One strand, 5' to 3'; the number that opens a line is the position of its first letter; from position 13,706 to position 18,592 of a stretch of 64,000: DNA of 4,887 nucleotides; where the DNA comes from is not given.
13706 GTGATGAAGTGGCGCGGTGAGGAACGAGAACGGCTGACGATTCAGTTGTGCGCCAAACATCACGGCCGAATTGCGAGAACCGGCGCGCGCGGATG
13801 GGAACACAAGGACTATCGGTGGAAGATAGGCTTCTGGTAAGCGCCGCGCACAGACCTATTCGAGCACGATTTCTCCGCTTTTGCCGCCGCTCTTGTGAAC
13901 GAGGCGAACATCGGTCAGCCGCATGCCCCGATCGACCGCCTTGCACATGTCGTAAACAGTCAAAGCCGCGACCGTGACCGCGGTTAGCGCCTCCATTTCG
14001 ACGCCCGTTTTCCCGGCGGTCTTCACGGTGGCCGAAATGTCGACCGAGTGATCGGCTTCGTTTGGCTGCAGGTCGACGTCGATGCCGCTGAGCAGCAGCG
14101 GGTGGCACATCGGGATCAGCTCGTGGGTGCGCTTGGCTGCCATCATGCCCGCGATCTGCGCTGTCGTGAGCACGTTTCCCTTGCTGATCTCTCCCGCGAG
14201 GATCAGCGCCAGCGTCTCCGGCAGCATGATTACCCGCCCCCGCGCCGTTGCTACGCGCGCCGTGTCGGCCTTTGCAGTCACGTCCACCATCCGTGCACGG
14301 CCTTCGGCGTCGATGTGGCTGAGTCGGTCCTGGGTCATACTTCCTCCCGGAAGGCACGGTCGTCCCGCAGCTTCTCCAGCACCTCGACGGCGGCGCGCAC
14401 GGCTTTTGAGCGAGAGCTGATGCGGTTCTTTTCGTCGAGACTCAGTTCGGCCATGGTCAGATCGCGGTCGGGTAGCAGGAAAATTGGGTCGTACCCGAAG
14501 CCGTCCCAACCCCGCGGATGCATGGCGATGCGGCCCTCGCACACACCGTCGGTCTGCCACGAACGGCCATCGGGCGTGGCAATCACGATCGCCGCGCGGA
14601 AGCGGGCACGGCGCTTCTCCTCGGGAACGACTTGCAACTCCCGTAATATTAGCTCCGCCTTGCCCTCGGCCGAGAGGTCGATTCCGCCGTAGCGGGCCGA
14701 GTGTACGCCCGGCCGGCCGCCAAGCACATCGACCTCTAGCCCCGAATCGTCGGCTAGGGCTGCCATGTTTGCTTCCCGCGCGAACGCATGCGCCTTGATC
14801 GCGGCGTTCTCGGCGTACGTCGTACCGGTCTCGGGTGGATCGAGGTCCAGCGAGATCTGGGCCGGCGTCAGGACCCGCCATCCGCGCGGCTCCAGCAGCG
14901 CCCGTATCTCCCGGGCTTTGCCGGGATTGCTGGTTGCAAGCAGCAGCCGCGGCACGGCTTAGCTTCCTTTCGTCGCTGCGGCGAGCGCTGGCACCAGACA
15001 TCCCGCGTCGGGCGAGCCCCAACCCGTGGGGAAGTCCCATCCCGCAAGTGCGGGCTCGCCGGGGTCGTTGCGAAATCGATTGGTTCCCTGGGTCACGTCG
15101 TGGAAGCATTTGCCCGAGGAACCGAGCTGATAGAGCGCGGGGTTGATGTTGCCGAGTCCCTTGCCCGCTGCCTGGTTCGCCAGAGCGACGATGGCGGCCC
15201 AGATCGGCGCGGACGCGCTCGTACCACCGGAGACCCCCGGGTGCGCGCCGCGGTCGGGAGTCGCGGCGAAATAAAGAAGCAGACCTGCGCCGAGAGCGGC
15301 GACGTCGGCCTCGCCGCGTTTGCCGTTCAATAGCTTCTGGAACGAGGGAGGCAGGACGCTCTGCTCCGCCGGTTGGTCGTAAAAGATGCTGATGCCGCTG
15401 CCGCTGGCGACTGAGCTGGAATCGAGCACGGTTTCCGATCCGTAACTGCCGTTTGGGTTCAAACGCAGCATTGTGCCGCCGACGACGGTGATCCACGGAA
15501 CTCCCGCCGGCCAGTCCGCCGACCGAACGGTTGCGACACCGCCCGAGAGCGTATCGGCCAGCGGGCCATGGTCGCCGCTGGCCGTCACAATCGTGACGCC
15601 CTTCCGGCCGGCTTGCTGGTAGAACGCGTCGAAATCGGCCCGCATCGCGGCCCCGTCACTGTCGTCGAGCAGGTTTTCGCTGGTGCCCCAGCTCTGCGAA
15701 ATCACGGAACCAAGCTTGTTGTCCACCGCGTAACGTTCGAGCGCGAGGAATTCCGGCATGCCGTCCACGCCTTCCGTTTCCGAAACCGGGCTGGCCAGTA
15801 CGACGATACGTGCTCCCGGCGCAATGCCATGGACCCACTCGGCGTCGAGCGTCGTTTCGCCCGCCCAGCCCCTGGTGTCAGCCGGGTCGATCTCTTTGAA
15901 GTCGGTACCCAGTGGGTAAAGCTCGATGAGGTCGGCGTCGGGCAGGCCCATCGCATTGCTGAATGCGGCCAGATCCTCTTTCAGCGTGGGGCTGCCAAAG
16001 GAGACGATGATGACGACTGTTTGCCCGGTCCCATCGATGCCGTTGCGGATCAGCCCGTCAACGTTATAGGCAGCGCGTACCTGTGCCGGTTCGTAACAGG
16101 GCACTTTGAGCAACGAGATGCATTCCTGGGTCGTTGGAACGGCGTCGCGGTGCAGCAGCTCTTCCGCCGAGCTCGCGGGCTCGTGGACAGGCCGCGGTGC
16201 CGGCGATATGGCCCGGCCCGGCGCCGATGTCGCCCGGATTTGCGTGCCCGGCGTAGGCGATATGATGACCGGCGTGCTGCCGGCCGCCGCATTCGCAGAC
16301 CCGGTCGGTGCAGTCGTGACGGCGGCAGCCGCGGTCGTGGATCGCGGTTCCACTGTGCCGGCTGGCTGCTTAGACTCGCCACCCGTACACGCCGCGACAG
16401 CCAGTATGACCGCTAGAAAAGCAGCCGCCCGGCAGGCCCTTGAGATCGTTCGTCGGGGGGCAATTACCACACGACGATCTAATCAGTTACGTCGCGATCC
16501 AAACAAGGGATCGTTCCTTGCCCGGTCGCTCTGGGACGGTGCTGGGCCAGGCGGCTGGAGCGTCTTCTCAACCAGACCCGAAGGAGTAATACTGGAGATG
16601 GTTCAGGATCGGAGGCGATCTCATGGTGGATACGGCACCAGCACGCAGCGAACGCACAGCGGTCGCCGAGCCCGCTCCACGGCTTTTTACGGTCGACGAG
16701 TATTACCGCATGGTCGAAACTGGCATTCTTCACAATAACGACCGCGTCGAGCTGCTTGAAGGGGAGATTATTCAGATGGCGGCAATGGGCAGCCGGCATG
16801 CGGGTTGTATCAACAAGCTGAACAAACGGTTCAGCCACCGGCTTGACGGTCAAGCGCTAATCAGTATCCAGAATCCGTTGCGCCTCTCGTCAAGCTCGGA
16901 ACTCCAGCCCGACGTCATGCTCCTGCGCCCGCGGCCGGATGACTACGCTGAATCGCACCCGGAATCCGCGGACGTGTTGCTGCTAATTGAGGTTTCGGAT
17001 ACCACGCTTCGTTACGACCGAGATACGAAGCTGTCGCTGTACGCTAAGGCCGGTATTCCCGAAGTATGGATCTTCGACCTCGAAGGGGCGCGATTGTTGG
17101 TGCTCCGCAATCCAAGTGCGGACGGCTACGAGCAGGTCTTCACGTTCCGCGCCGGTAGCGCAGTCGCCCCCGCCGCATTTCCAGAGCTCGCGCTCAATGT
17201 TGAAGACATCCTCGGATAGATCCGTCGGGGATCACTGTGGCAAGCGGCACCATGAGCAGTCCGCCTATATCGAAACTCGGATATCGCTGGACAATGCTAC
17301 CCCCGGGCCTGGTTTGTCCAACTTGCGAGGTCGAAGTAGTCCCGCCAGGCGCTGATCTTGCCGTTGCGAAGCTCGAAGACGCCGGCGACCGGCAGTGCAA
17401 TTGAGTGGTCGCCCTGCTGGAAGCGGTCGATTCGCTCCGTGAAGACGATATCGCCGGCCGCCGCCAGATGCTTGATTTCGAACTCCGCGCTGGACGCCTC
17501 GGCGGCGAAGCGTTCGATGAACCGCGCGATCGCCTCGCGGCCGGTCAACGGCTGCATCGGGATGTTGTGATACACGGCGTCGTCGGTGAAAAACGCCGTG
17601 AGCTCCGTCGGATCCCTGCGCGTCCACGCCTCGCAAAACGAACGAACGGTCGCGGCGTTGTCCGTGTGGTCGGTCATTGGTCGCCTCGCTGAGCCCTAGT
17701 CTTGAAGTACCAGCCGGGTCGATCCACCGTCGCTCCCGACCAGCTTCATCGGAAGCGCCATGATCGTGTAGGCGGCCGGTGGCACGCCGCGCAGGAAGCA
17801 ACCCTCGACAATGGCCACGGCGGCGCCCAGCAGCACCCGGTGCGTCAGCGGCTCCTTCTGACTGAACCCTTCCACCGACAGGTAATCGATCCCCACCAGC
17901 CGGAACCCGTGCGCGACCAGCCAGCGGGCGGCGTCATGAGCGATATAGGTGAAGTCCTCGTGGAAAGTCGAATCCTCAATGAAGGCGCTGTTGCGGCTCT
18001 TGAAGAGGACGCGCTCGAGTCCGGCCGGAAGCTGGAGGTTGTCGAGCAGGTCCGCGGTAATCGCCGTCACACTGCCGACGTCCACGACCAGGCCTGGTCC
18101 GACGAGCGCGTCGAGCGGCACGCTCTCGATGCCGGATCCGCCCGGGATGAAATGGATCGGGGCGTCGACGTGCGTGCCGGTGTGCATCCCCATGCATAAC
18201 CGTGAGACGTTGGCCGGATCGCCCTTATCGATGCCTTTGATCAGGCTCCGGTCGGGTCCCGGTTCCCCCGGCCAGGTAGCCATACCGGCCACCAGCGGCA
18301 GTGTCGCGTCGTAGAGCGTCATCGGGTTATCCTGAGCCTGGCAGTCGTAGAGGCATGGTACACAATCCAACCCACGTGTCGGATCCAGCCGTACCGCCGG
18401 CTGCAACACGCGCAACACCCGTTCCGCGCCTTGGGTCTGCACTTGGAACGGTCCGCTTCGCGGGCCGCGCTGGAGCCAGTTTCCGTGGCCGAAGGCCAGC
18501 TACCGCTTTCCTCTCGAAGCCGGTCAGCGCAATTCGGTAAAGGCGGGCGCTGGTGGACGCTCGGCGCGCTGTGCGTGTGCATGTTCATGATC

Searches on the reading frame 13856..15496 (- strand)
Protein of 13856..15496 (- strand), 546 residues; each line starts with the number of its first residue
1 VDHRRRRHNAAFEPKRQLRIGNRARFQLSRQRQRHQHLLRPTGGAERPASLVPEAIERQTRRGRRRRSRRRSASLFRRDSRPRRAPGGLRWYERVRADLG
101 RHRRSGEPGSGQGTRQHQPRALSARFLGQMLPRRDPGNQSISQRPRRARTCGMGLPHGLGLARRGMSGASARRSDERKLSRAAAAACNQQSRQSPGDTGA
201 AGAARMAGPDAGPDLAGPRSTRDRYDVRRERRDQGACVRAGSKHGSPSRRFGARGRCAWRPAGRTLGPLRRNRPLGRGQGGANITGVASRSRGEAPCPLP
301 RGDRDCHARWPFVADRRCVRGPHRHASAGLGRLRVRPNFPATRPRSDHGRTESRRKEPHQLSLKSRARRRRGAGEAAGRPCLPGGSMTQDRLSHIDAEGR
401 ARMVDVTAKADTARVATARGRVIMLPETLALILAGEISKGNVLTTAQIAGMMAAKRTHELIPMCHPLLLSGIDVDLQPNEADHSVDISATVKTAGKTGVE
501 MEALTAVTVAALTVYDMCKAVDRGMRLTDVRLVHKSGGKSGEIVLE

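Call 7: search_protein_families(library=pfam, proteins=[window:13856-15496:-], max_evalue=0.001)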
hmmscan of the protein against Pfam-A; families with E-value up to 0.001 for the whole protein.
window:13856-15496:- (546 aa): 1 family
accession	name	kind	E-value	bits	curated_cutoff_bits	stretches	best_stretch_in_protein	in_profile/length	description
PF01967.27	MoaC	-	4.5e-57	192.3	27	1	403-538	1-136/136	MoaC family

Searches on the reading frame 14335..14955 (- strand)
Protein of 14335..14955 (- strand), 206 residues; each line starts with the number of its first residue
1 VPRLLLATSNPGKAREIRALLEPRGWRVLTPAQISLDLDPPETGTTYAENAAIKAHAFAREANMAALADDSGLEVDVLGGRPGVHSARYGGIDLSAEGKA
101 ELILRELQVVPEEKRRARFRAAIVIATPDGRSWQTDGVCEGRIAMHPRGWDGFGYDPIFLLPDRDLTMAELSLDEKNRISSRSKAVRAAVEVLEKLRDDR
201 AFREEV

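Call 43: search_protein_families(library=pfam, proteins=[window:14335-14955:-], max_evalue=0.0001)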
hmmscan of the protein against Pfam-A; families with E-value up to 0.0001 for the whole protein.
window:14335-14955:- (206 aa): 1 family
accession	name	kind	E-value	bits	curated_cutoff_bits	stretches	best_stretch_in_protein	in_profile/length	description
PF01725.21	Ham1p_like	-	3.9e-58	196.8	22.5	1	4-191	1-185/186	Ham1 family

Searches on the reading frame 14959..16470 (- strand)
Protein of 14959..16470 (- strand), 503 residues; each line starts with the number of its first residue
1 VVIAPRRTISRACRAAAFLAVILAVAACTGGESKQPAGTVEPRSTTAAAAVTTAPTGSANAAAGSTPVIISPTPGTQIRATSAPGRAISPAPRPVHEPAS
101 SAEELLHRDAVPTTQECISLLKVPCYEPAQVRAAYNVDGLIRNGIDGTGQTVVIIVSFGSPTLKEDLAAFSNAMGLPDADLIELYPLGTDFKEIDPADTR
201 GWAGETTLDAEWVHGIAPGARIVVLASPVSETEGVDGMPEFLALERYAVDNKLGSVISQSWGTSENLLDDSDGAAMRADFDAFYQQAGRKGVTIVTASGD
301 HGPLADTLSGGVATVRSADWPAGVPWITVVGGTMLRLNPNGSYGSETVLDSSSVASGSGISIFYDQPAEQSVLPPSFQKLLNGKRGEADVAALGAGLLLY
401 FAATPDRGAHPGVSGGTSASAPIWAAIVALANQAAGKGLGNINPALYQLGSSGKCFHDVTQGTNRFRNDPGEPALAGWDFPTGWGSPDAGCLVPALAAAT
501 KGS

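Call 7: search_protein_families(library=pfam, proteins=[window:14959-16470:-], max_evalue=0.001)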
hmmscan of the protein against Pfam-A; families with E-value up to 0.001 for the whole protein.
window:14959-16470:- (503 aa): 1 family
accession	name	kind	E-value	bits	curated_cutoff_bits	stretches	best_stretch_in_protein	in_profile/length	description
PF00082.27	Peptidase_S8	-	7.4e-09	35.8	21.8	1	209-436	70-258/288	Subtilase family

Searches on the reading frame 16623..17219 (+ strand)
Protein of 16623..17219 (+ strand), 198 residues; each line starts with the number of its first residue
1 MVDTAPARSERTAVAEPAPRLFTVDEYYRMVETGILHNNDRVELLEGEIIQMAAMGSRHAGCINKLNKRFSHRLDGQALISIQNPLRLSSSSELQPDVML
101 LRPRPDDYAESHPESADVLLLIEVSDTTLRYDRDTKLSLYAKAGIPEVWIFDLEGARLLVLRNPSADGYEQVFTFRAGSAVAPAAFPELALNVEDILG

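Call 7: search_protein_families(library=pfam, proteins=[window:16623-17219:+], max_evalue=0.001)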
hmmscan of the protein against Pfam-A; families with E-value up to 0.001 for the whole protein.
window:16623-17219:+ (198 aa): 1 family
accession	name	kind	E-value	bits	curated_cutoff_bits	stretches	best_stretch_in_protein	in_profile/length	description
PF05685.18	Uma2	-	1.1e-33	116.6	27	1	25-194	2-172/172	Putative restriction endonuclease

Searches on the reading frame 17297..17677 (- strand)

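Call 80: search_protein_families(library=pfam, proteins=[window:17297-17677:-], max_evalue=0.01)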
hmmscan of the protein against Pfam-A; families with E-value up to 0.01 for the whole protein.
window:17297-17677:- (126 aa): 8 families
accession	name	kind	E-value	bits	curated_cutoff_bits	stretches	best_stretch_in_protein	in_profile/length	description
PF07858.18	LEH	-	2.4e-24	86.4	24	1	6-119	2-115/122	Limonene-1,2-epoxide hydrolase catalytic domain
PF12680.13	SnoaL_2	-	7.9e-21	75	27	1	11-110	1-101/102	SnoaL-like domain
PF07366.18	SnoaL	-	6.3e-13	49.1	28.4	1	11-123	4-125/126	SnoaL-like polyketide cyclase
PF02136.26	NTF2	-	1.4e-07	32.4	21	1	9-87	4-68/116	Nuclear transport factor 2 (NTF2) domain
PF13474.12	SnoaL_3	-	4.4e-06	27.5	22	1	9-104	3-105/121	SnoaL-like domain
PF14534.12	DUF4440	-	1.5e-05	25.8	25.2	1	9-80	3-73/107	Domain of unknown function (DUF4440)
PF13577.12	SnoaL_4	-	0.00029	21.3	24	1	10-80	12-79/126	SnoaL-like domain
PF07080.17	DUF1348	-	0.0004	20.7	22.1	1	7-57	8-57/130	Protein of unknown function (DUF1348)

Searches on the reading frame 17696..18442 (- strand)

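Call 7: search_protein_families(library=pfam, proteins=[window:17696-18442:-], max_evalue=0.001)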
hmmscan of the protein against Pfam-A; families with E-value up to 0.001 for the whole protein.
window:17696-18442:- (248 aa): 1 family
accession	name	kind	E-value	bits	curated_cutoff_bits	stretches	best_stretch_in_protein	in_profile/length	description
PF04199.19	Cyclase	-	3.1e-24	86.2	23.1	1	44-191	1-141/142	Putative cyclase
